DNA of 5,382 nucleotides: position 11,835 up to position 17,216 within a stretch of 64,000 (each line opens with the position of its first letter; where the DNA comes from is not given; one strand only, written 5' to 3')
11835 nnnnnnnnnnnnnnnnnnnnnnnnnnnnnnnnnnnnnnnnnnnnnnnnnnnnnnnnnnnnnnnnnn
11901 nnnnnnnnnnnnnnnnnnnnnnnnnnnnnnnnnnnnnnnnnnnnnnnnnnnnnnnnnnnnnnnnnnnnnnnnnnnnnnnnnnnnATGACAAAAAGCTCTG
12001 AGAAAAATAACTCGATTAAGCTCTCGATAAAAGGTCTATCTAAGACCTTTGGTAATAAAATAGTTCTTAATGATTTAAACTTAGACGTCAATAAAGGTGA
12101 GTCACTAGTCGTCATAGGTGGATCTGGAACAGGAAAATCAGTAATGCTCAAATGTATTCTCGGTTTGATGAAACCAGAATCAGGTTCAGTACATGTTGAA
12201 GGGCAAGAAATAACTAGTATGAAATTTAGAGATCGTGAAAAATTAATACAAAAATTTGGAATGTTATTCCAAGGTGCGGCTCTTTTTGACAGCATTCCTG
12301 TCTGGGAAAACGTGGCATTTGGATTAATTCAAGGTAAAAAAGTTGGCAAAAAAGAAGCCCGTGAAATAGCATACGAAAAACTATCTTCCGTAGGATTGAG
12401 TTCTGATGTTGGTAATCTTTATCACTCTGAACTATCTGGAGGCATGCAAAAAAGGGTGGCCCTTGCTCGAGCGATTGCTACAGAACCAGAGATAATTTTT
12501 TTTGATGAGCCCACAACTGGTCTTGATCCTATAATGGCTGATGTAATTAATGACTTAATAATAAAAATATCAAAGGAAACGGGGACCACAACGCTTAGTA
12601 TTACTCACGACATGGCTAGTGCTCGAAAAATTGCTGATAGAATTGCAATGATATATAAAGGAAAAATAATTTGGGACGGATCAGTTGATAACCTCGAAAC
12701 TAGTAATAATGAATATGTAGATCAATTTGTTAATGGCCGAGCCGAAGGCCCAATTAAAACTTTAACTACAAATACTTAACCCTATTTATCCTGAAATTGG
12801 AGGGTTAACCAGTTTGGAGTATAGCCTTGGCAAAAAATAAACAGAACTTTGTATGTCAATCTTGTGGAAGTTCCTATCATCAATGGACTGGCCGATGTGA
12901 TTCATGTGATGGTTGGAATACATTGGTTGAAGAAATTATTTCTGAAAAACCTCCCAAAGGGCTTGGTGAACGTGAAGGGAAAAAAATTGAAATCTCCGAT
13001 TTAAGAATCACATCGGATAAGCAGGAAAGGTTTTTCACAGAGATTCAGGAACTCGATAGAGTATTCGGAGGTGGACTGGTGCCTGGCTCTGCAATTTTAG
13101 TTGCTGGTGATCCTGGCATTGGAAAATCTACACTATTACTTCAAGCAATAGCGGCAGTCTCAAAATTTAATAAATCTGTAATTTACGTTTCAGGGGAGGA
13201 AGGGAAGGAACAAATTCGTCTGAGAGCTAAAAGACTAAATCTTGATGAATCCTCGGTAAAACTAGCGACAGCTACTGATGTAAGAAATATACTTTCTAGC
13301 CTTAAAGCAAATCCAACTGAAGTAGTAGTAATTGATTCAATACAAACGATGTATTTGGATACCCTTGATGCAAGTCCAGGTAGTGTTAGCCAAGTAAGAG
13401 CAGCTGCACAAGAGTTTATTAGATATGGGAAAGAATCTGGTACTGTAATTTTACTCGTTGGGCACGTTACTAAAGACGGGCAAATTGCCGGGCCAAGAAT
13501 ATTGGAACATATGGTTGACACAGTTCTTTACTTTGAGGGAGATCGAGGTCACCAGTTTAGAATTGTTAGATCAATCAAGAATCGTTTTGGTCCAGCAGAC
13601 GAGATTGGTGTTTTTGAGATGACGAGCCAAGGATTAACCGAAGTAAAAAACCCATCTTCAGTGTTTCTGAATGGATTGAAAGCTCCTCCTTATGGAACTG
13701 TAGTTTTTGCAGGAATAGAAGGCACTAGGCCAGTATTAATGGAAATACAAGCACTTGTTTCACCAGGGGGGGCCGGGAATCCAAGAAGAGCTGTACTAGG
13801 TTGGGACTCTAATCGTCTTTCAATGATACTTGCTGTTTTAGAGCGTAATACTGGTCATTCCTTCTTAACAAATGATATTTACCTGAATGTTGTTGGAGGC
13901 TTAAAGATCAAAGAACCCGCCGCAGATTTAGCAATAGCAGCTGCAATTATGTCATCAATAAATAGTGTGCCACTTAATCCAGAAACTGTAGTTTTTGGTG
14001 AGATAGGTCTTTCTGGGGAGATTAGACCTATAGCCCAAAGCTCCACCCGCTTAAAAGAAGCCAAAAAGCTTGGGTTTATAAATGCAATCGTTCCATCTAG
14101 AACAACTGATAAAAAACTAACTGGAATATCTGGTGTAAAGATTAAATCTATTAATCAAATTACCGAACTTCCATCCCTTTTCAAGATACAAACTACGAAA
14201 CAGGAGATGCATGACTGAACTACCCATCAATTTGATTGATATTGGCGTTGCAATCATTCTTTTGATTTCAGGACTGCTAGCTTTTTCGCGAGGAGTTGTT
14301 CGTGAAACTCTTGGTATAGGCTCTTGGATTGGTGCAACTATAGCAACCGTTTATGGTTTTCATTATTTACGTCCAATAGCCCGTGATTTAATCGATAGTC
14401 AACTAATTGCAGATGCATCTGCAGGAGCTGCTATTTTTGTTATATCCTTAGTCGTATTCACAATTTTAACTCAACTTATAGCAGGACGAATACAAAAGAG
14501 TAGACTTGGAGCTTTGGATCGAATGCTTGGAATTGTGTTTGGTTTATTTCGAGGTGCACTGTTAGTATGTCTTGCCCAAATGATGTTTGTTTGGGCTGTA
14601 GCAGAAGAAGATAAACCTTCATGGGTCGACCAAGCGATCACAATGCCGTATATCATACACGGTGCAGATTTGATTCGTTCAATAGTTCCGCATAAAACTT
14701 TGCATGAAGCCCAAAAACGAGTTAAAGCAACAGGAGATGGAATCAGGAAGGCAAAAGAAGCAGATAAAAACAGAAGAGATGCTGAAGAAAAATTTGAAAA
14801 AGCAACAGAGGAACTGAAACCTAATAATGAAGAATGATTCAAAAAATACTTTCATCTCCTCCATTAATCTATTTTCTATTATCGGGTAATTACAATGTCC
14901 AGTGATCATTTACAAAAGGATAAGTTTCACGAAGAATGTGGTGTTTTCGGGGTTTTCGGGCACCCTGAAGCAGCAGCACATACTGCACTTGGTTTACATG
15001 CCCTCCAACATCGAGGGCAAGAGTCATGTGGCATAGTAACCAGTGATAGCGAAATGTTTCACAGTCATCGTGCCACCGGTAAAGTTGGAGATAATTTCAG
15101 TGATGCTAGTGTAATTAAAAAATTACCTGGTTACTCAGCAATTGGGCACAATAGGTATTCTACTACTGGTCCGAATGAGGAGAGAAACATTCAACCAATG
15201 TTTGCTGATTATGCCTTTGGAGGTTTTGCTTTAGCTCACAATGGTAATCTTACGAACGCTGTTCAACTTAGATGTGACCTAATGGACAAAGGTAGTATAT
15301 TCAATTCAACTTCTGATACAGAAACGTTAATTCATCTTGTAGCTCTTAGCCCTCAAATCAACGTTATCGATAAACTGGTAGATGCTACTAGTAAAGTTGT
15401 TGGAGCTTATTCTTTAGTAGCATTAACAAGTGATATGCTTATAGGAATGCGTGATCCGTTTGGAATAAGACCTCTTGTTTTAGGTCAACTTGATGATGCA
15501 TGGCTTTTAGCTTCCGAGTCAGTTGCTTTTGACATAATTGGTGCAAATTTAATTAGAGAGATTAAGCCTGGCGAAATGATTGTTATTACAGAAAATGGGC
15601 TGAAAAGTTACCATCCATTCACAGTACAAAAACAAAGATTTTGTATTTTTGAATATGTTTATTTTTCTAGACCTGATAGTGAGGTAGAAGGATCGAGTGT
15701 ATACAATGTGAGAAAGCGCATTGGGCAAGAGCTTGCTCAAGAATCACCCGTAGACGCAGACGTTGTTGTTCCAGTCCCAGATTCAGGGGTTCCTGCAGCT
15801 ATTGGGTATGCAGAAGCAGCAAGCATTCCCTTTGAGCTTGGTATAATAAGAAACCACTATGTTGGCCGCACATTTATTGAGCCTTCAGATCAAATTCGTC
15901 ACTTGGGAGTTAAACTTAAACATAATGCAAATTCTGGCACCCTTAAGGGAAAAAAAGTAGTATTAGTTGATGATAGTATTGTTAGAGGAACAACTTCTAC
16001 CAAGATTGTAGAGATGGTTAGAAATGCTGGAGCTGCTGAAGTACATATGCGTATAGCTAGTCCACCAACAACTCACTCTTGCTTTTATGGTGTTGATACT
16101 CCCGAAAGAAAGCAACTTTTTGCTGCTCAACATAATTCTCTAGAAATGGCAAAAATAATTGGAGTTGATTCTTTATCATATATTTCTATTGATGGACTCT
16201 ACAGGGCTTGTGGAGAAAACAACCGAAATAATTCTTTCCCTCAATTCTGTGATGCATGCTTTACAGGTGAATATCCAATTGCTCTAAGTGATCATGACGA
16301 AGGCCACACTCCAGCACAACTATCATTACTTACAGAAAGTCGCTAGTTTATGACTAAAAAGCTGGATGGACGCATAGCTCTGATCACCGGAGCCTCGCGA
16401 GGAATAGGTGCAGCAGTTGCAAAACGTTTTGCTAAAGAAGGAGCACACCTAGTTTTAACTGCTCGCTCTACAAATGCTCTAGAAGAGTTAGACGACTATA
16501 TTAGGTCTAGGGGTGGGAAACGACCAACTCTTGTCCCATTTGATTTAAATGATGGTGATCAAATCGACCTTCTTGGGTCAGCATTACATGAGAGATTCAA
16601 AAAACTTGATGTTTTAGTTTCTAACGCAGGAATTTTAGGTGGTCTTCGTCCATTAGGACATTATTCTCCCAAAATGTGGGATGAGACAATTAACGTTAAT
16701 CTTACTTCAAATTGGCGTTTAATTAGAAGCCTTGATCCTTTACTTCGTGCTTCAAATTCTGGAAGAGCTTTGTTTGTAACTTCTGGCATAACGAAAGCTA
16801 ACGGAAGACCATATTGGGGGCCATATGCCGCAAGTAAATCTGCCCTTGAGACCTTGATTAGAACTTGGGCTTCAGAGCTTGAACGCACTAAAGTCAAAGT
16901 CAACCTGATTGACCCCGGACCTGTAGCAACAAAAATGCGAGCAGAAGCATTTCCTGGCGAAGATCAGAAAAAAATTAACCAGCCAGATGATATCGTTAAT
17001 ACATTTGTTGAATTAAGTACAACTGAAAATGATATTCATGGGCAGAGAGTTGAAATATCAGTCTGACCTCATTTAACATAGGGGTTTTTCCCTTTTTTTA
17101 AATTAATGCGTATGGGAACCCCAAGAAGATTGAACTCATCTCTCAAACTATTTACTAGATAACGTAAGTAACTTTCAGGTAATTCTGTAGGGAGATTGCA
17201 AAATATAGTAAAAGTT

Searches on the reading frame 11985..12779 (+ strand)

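Call 52: search_protein_families(library=pfam, proteins=[window:11985-12779:+], max_evalue=0.00001)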
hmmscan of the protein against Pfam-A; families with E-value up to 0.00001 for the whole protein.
window:11985-12779:+ (264 aa): 1 family
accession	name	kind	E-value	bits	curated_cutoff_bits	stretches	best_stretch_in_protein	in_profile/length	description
PF00005.33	ABC_tran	-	4.1e-33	115.3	25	1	28-178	1-137/137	ABC transporter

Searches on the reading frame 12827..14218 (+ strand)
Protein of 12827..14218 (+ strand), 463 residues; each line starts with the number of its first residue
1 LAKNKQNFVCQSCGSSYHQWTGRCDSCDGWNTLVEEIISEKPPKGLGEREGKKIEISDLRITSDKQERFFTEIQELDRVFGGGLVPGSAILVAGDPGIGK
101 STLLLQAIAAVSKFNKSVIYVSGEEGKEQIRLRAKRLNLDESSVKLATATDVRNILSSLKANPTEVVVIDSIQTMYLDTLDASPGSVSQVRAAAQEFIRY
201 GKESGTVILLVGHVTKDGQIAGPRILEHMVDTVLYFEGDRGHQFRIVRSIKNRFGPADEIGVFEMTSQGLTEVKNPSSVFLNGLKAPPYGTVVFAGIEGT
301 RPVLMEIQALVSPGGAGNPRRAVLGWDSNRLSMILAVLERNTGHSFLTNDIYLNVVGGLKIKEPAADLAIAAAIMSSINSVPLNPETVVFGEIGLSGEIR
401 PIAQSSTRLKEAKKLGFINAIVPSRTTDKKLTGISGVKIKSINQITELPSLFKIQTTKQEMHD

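Call 52: search_protein_families(library=pfam, proteins=[window:12827-14218:+], max_evalue=0.00001)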
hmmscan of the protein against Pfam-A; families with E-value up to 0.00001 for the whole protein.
window:12827-14218:+ (463 aa): 6 families
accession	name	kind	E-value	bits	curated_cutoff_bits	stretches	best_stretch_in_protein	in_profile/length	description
PF06745.19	ATPase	-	2.6e-17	63.4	26.6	1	71-140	3-73/231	KaiC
PF13481.12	AAA_25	-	2.5e-16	60.3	27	1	64-219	10-195/195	AAA domain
PF13541.12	ChlI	-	1.3e-10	41.6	27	1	340-424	34-119/121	Subunit ChlI of Mg-chelatase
PF18073.7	Zn_ribbon_LapB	-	4e-09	36.4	25.7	1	8-35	1-28/28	Rubredoxin metal binding domain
PF03796.21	DnaB_C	-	1.5e-07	31.5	27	1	71-197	4-124/255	DnaB-like helicase C terminal domain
PF13479.12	AAA_24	-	9.7e-06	26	27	0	90-178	5-79/195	AAA domain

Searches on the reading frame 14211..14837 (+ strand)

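Call 52: search_protein_families(library=pfam, proteins=[window:14211-14837:+], max_evalue=0.00001)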
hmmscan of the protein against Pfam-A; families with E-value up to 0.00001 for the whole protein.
window:14211-14837:+ (208 aa): 1 family
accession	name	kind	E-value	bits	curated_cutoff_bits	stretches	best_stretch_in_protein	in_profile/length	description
PF02674.22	Colicin_V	-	1.3e-29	103.5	29.3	1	9-150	1-141/144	Colicin V production protein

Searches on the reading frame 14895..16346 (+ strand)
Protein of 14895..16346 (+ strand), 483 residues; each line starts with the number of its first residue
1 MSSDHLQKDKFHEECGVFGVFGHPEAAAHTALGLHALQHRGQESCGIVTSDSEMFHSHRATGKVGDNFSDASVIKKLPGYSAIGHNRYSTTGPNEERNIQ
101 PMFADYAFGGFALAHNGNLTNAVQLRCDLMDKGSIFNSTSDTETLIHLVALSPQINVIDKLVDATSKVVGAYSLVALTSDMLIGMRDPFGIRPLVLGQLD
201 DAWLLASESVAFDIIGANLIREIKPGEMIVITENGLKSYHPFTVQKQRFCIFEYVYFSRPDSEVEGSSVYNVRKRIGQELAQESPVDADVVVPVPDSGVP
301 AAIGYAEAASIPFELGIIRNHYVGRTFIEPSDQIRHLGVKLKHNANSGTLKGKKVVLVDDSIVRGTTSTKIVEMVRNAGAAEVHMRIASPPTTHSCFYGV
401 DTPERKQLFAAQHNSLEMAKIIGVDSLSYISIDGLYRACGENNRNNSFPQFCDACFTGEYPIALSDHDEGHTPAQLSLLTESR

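Call 52: search_protein_families(library=pfam, proteins=[window:14895-16346:+], max_evalue=0.00001)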
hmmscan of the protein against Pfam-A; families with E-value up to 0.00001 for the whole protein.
window:14895-16346:+ (483 aa): 3 families
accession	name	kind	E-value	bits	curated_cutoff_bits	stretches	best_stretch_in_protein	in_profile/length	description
PF13522.11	GATase_6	-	2.9e-18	66.6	27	1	80-208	11-130/130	Glutamine amidotransferase domain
PF13537.11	GATase_7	-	3.2e-18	66.3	25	1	86-212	2-121/123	Glutamine amidotransferase domain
PF00156.33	Pribosyltran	-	2.4e-09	37.2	26.3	1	284-384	26-119/158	Phosphoribosyl transferase domain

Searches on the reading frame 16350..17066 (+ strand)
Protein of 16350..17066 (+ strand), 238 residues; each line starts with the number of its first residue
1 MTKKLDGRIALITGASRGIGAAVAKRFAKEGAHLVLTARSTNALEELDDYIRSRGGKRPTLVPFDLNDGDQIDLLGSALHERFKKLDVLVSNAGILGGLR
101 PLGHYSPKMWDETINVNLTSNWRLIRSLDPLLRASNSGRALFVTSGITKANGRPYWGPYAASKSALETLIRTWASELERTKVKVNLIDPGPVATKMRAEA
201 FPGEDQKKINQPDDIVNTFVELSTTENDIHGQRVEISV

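Call 52: search_protein_families(library=pfam, proteins=[window:16350-17066:+], max_evalue=0.00001)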
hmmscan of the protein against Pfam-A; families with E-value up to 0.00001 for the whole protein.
window:16350-17066:+ (238 aa): 4 families
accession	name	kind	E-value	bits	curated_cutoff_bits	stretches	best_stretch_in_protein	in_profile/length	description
PF00106.31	adh_short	-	3.4e-47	160.9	26.6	1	9-202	2-192/195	short chain dehydrogenase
PF13561.12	adh_short_C2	-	1.5e-38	133.1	27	1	14-206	1-189/236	Enoyl-(Acyl carrier protein) reductase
PF08659.16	KR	-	1.7e-11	44.8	22.6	1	11-176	4-166/180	KR domain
PF01370.27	Epimerase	-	9.1e-06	25.7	20.9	0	10-176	1-159/240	NAD dependent epimerase/dehydratase family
